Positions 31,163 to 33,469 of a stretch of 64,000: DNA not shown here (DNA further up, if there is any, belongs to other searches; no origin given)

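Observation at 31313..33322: Single 669-aa ORF fusing a PfkB-family kinase to a class I (Schiff-base) fructose-bisphosphate aldolase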

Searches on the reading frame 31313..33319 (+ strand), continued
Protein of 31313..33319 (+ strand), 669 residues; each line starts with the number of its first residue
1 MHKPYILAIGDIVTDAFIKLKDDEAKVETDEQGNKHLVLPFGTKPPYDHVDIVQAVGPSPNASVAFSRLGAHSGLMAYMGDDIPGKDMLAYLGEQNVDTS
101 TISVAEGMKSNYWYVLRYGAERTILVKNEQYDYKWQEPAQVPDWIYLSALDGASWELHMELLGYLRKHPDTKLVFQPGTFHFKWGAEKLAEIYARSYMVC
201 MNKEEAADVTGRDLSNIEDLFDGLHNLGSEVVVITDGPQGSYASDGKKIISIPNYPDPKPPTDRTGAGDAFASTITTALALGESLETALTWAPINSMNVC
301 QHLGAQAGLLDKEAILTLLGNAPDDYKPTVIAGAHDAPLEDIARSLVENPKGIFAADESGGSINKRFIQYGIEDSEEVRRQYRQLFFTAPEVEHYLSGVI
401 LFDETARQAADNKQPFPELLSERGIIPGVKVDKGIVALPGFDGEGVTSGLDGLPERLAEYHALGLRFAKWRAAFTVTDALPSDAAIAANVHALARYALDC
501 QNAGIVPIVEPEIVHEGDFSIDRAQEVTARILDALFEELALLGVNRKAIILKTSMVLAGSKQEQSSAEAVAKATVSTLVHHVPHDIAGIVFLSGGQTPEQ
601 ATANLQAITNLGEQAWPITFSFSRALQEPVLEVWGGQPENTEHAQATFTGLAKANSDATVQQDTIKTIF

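Call 40: search_protein_families(library=pfam, proteins=[L015:5620-7029:-, L015:7185-7814:-, L015:7890-8714:-, L015:8893-9840:-, L015:9965-11032:+, L015:11098-12822:+, L015:12875-13984:-, L015:14014-14922:-, L015:14973-15770:-, L015:16482-17510:-], max_evalue=0.001)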
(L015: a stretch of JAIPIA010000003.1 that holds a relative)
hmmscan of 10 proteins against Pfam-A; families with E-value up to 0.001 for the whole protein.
L015:5620-7029:- (470 aa): 1 family
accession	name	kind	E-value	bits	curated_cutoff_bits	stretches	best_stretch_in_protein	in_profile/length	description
PF13406.11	SLT_2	-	7e-06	25.9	24.3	1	283-419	78-200/292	Transglycosylase SLT domain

L015:7185-7814:- (210 aa): 2 families
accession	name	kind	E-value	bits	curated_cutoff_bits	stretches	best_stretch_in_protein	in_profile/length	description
PF14693.11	Ribosomal_TL5_C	-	2.8e-23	82.5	27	1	93-178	1-84/84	Ribosomal protein TL5, C-terminal domain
PF01386.24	Ribosomal_L25p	-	2.1e-17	63.8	23.6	1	3-85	1-82/82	Ribosomal L25p family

L015:7890-8714:- (275 aa): 1 family
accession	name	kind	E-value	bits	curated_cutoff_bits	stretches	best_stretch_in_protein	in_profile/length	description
PF07963.17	N_methyl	-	7.1e-10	38.5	21.2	1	39-64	2-27/27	Prokaryotic N-terminal methylation motif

L015:8893-9840:- (316 aa): 2 families
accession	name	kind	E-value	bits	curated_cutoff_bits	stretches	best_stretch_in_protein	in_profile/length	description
PF01116.26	F_bP_aldolase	-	2.9e-67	227.6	25.5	2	150-314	127-274/277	Fructose-bisphosphate aldolase class-II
PF13378.12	MR_MLE_C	-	0.00083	19.6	29.4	0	187-285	105-195/219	Enolase C-terminal domain-like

L015:9965-11032:+ (356 aa): 1 family
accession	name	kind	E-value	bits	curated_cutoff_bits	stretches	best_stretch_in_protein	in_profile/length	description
PF00294.29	PfkB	-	1.7e-29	103.5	25.8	1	64-332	36-298/302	pfkB family carbohydrate kinase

L015:11098-12822:+ (575 aa): 2 families
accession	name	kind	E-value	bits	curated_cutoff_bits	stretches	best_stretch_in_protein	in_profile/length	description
PF02913.24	FAD-oxidase_C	-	5.6e-34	118.4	21.2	1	288-559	2-247/248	FAD linked oxidases, C-terminal domain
PF01565.28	FAD_binding_4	-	2.6e-23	82.7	26.4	1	54-184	1-133/139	FAD binding domain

L015:12875-13984:- (370 aa): 4 families
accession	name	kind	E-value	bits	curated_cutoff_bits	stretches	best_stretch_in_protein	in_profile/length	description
PF02779.29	Transket_pyr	-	1.2e-36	126.4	27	1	17-166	3-156/174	Transketolase, pyrimidine binding domain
PF02780.25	Transketolase_C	-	1.5e-26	93.2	25.9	1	246-358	9-124/124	Transketolase, C-terminal domain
PF22613.1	Transketolase_C_1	-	1.3e-06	29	27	1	246-353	11-112/113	Transketolase-like TK C-terminal domain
PF17147.9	PFOR_II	-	6.2e-05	23.7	27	1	248-332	2-86/102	Pyruvate:ferredoxin oxidoreductase core domain II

L015:14014-14922:- (303 aa): 3 families
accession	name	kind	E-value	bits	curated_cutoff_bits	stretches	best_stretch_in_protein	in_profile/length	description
PF00456.26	Transketolase_N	-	3e-67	227.4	22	1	17-274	6-271/334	Transketolase, thiamine diphosphate binding domain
PF13292.11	DXP_synthase_N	-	1.1e-10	41.6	21.2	1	11-190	16-175/274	1-deoxy-D-xylulose-5-phosphate synthase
PF00676.26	E1_dh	-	5e-09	36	22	1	117-241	96-219/300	Dehydrogenase E1 component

L015:14973-15770:- (266 aa): 1 family
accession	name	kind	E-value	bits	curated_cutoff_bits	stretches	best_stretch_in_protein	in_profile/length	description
PF00834.25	Ribul_P_3_epim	-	2.2e-21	76.6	21.1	1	25-248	2-198/198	Ribulose-phosphate 3 epimerase family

L015:16482-17510:- (343 aa): 2 families
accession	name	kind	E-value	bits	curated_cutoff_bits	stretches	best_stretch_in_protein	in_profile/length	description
PF02800.25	Gp_dh_C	-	2.2e-54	183.8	24.4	1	166-322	3-158/158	Glyceraldehyde 3-phosphate dehydrogenase, C-terminal domain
PF00044.30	Gp_dh_N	-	1.8e-33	115.3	31.7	1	6-106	2-100/101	Glyceraldehyde 3-phosphate dehydrogenase, NAD binding domain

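Call 74: find_encoding_contigs(protein=P0033, flank=6000, max_places=2)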
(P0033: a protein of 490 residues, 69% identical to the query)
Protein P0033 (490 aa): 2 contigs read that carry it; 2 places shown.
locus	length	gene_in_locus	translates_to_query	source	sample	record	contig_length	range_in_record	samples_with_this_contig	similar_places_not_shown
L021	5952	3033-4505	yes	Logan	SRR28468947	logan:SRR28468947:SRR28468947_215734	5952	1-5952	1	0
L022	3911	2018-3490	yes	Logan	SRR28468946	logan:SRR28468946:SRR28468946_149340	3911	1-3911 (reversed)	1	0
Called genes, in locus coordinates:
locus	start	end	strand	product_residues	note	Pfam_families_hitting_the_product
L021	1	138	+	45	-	?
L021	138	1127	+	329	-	PF02779:Transket_pyr, PF02780:Transketolase_C, PF22613:Transketolase_C_1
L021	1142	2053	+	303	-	PF01116:F_bP_aldolase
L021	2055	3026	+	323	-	PF00294:PfkB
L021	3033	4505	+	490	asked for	PF00294:PfkB, PF08543:Phos_pyr_kin (weak)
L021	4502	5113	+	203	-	PF18306:LDcluster4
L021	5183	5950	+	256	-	?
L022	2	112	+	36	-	?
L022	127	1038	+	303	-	PF01116:F_bP_aldolase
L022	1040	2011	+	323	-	PF00294:PfkB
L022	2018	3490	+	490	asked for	PF00294:PfkB, PF08543:Phos_pyr_kin (weak)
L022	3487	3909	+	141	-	?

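Call 75: find_encoding_contigs(protein=P0020, flank=10000, max_places=1)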
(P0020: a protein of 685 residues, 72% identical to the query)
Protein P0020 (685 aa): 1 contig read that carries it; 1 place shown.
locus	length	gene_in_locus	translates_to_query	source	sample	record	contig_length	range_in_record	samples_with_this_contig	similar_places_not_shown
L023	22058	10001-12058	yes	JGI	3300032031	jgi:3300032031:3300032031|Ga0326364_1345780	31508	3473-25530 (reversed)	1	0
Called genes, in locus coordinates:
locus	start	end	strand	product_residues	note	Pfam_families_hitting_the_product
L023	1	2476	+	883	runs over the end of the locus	PF00912:Transgly, PF00905:Transpeptidase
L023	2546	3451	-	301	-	-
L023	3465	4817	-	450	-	PF18073:Zn_ribbon_LapB, PF13481:AAA_25, PF03796:DnaB_C, PF06745:ATPase, PF23442:DUF7125, PF13541:ChlI, PF05362:Lon_C (weak)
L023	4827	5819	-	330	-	PF24423:OVT1 (faint)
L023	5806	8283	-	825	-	PF02861:Clp_N, PF13191:AAA_16 (weak), PF00004:AAA, PF17871:AAA_lid_9, PF02151:UVR (weak), PF00004:AAA, PF07724:AAA_2, PF10431:ClpB_D2-small, +8 more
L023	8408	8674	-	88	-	-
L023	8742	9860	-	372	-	PF08529:NusA_N, PF00575:S1, PF13184:KH_NusA_1st, PF07650:KH_2 (weak), PF26594:KH_NusA_2nd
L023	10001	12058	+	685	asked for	PF00294:PfkB, PF00274:Glycolytic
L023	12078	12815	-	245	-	PF07510:GmrSD_C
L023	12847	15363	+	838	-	PF17900:Peptidase_M1_N, PF01433:Peptidase_M1, PF11838:ERAP1_C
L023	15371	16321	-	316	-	PF01351:RNase_HII, PF02021:UPF0102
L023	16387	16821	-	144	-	PF01245:Ribosomal_L19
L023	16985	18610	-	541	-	PF00437:T2SSE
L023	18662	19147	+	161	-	PF00588:SpoU_methylase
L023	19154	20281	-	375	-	-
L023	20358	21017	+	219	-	PF00293:NUDIX (weak)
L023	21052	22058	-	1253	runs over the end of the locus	PF02811:PHP, PF07733:DNA_pol3_alpha, PF17657:DNA_pol3_finger, PF14579:HHH_6, PF01336:tRNA_anti-codon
